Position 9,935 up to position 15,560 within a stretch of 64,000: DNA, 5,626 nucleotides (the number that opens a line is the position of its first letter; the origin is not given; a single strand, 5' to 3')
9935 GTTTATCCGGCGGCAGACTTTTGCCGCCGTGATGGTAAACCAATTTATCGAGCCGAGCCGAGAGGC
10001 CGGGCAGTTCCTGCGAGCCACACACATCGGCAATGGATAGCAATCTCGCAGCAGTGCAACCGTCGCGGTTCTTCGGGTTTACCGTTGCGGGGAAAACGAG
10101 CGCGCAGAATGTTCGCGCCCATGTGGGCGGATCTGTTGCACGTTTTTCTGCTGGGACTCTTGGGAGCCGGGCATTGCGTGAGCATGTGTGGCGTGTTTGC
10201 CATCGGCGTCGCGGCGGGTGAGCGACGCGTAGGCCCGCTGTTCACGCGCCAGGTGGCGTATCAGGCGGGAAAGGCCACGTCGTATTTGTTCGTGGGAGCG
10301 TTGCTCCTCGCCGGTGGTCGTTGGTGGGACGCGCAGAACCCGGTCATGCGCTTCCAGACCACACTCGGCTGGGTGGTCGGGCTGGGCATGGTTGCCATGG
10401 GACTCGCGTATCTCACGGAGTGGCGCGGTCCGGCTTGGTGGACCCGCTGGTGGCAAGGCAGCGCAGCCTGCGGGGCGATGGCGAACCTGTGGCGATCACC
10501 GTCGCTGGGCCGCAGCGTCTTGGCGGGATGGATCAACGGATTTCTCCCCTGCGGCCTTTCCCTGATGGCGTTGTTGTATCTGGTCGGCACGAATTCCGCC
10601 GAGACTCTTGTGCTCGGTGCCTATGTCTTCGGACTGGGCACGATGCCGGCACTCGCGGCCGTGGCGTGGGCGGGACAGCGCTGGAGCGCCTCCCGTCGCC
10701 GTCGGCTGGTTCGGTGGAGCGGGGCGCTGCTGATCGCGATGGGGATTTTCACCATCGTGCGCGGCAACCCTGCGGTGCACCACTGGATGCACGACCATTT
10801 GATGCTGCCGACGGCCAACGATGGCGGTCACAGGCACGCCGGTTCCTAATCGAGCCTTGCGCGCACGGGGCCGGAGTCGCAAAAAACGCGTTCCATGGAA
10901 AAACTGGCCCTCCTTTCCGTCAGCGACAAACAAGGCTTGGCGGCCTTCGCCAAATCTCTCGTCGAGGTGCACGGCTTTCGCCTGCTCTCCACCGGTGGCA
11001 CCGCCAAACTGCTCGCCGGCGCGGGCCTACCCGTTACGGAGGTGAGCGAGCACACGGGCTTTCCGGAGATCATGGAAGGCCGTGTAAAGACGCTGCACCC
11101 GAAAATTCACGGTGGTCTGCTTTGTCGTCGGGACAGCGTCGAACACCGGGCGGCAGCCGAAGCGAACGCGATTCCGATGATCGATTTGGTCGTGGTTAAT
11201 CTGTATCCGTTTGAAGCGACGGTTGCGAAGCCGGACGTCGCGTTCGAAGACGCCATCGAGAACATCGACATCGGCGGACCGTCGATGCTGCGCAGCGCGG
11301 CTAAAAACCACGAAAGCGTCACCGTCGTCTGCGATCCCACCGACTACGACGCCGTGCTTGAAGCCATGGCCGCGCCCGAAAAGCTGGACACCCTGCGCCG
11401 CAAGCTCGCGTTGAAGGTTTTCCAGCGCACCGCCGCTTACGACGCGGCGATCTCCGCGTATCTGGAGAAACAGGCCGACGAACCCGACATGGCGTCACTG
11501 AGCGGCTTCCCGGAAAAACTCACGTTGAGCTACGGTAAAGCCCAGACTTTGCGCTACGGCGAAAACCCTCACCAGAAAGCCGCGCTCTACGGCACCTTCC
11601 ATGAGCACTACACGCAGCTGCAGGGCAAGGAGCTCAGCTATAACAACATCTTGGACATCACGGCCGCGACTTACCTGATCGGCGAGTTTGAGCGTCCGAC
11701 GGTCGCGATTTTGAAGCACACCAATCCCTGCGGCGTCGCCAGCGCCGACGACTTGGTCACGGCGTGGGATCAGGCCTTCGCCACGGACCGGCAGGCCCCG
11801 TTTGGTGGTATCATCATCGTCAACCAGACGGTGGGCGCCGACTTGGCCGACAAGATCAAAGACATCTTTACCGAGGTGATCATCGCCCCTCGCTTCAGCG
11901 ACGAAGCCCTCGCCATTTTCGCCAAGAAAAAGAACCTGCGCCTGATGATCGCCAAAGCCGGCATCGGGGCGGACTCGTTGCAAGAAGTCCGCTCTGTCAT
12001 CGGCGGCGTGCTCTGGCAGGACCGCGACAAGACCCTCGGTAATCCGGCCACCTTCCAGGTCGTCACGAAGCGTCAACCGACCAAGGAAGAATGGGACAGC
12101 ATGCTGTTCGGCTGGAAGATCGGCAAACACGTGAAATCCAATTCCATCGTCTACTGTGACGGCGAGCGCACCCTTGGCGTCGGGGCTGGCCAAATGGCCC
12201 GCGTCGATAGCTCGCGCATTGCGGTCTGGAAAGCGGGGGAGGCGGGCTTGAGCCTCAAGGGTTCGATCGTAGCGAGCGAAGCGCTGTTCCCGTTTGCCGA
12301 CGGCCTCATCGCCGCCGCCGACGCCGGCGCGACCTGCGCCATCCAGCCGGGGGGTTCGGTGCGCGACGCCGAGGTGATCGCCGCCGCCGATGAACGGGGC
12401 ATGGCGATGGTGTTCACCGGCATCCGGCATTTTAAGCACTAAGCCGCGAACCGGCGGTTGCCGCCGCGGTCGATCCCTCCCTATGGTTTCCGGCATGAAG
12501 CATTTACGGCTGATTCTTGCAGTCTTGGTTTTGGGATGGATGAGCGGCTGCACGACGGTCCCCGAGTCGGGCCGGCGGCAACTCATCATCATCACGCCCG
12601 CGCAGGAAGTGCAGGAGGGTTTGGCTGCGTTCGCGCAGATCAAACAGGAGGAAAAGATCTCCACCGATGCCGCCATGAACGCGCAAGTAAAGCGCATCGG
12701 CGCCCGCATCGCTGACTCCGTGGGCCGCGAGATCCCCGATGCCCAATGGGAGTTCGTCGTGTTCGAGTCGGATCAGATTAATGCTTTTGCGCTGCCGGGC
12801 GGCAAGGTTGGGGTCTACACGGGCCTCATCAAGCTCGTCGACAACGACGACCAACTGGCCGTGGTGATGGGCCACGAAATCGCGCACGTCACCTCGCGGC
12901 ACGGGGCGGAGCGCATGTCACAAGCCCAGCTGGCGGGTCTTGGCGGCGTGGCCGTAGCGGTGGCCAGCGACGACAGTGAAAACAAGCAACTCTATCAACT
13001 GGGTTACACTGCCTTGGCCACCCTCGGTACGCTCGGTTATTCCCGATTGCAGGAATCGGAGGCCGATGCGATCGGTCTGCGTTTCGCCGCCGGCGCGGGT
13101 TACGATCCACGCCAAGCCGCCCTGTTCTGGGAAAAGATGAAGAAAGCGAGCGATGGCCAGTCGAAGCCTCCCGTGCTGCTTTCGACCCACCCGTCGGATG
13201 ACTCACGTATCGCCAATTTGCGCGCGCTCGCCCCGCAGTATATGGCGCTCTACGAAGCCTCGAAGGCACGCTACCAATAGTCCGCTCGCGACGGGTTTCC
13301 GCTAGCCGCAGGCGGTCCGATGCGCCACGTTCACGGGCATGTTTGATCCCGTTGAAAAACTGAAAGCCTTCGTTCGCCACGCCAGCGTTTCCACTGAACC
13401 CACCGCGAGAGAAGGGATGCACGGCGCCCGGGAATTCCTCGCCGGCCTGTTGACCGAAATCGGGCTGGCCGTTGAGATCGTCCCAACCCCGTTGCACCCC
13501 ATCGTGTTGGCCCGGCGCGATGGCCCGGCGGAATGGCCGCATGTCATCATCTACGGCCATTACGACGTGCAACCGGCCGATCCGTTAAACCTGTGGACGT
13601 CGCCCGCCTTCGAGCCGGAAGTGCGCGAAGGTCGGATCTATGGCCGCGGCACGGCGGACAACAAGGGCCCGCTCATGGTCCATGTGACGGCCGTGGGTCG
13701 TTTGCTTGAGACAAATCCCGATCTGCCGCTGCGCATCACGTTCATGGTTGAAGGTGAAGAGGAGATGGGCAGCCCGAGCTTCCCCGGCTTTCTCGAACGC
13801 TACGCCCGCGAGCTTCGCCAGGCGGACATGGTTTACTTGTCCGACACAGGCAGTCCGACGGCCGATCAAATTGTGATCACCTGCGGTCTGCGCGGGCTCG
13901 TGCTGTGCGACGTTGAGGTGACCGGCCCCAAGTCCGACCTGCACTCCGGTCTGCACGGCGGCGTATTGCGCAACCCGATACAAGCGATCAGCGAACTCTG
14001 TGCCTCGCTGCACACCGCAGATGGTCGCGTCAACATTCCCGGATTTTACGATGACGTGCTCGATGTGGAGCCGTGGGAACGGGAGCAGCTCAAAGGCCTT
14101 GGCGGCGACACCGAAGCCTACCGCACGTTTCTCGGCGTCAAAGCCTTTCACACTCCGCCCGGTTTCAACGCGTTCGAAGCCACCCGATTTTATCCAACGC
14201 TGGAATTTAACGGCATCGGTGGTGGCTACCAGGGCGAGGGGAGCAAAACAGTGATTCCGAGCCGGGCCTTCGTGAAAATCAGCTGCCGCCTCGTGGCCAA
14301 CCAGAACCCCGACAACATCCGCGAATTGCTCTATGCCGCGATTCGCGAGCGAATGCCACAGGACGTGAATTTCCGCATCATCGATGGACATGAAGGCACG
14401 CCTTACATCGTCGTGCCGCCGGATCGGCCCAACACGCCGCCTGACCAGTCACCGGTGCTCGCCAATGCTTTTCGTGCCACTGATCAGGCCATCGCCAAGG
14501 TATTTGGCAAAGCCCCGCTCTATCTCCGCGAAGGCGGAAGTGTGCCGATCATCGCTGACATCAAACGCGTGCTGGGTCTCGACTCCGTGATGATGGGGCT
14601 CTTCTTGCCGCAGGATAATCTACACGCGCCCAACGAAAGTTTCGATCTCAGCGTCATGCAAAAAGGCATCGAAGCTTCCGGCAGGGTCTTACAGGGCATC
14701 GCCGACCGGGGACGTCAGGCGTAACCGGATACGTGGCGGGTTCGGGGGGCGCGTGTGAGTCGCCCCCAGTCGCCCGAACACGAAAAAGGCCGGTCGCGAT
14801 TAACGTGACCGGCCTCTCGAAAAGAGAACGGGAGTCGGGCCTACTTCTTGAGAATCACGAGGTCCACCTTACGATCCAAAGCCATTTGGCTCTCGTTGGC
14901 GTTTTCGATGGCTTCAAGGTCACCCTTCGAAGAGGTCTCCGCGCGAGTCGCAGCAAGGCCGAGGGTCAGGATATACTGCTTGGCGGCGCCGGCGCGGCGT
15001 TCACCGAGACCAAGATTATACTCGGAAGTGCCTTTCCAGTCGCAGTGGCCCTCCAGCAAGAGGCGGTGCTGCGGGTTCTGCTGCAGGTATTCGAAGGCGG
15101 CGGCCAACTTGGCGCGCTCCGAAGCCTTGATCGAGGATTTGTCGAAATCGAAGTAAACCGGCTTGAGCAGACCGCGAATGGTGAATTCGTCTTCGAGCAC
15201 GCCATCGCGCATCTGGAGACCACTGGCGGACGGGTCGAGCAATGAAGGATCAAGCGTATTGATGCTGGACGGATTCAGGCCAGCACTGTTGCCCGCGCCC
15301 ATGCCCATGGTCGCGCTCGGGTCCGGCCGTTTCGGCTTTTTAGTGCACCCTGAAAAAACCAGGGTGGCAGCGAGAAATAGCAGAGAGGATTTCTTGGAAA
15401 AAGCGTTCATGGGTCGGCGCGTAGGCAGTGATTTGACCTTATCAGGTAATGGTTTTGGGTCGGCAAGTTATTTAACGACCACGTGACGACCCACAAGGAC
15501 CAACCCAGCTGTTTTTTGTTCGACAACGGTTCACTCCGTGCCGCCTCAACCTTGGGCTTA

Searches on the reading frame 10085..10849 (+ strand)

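Call 69: search_protein_families(library=pfam, proteins=[window:10085-10849:+], max_evalue=0.0001)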
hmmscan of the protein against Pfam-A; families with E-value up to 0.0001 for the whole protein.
window:10085-10849:+ (254 aa): 1 family
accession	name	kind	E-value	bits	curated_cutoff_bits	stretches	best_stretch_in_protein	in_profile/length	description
PF13386.12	DsbD_2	-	1.4e-34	120.2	24.9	1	20-221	2-198/199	Cytochrome C biogenesis protein transmembrane region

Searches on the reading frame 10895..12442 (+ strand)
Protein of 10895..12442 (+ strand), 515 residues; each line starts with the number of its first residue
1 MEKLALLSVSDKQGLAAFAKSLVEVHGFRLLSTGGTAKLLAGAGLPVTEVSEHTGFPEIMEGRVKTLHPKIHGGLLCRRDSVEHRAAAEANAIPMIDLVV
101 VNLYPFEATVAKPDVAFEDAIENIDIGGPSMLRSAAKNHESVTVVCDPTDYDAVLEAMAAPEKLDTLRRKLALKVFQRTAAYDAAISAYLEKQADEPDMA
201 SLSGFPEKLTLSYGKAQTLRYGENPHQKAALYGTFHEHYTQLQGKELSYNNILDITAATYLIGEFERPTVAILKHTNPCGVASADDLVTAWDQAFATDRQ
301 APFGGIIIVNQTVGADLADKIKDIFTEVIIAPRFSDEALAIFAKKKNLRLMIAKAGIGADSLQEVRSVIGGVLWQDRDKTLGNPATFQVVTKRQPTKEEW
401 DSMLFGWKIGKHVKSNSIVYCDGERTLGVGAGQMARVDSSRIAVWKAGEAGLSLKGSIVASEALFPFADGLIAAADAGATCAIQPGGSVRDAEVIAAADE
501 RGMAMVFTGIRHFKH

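Call 69: search_protein_families(library=pfam, proteins=[window:10895-12442:+], max_evalue=0.0001)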
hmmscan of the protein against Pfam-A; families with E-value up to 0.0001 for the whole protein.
window:10895-12442:+ (515 aa): 2 families
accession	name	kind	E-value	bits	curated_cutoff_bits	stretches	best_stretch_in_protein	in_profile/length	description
PF01808.24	AICARFT_IMPCHas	-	3e-116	388.7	25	1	135-446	1-311/311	AICARFT/IMPCHase bienzyme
PF02142.27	MGS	-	1e-22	80.5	24.1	1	15-129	2-93/94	MGS-like domain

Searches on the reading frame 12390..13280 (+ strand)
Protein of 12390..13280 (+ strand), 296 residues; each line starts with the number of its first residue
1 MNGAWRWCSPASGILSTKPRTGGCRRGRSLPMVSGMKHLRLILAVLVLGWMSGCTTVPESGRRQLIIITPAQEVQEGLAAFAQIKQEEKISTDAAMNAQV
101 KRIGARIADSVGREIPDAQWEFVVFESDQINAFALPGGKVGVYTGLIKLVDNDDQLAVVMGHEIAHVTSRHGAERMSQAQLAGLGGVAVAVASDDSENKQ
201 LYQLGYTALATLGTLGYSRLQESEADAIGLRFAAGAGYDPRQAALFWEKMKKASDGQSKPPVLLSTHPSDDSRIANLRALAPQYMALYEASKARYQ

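Call 69: search_protein_families(library=pfam, proteins=[window:12390-13280:+], max_evalue=0.0001)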
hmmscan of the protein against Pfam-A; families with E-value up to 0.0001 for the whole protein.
window:12390-13280:+ (296 aa): 1 family
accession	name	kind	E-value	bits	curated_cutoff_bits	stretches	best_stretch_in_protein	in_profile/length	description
PF01435.24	Peptidase_M48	-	4.1e-45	154.3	20.3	1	96-280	3-185/186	Peptidase family M48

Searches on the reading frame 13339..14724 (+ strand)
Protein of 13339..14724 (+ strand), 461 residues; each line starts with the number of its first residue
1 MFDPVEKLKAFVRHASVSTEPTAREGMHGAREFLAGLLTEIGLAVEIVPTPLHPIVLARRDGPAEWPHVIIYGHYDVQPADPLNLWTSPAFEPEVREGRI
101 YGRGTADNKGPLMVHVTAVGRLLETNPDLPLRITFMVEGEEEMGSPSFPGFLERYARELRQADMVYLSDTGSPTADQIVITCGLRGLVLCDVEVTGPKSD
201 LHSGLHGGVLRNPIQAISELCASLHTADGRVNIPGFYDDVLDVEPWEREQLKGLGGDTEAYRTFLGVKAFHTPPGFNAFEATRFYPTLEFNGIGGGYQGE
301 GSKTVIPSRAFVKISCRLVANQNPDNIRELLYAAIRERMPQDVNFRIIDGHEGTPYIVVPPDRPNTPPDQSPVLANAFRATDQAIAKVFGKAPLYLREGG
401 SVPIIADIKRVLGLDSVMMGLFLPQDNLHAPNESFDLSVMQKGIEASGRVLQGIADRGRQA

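Call 70: search_protein_families(library=pfam, proteins=[window:13339-14724:+], max_evalue=0.0001)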
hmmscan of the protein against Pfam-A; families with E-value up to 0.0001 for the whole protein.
window:13339-14724:+ (461 aa): 2 families
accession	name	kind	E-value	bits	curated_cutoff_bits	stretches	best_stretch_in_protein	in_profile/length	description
PF01546.33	Peptidase_M20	-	5.4e-28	98.8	24.6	1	70-451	1-204/206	Peptidase family M20/M25/M40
PF07687.19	M20_dimer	-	2.5e-14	53.5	21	1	184-342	3-106/107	Peptidase dimerisation domain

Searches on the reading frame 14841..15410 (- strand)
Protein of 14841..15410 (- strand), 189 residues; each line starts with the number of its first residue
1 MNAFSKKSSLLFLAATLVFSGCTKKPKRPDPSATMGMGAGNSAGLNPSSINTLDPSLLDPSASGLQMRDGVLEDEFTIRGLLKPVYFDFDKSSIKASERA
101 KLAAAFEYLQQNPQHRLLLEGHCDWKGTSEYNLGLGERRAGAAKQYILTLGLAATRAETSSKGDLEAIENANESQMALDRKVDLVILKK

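Call 70: search_protein_families(library=pfam, proteins=[window:14841-15410:-], max_evalue=0.0001)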
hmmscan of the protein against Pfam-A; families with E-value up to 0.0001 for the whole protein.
window:14841-15410:- (189 aa): 1 family
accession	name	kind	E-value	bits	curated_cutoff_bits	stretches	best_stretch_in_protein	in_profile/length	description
PF00691.25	OmpA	-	1.8e-15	57.5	27.2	1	86-173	1-90/98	OmpA family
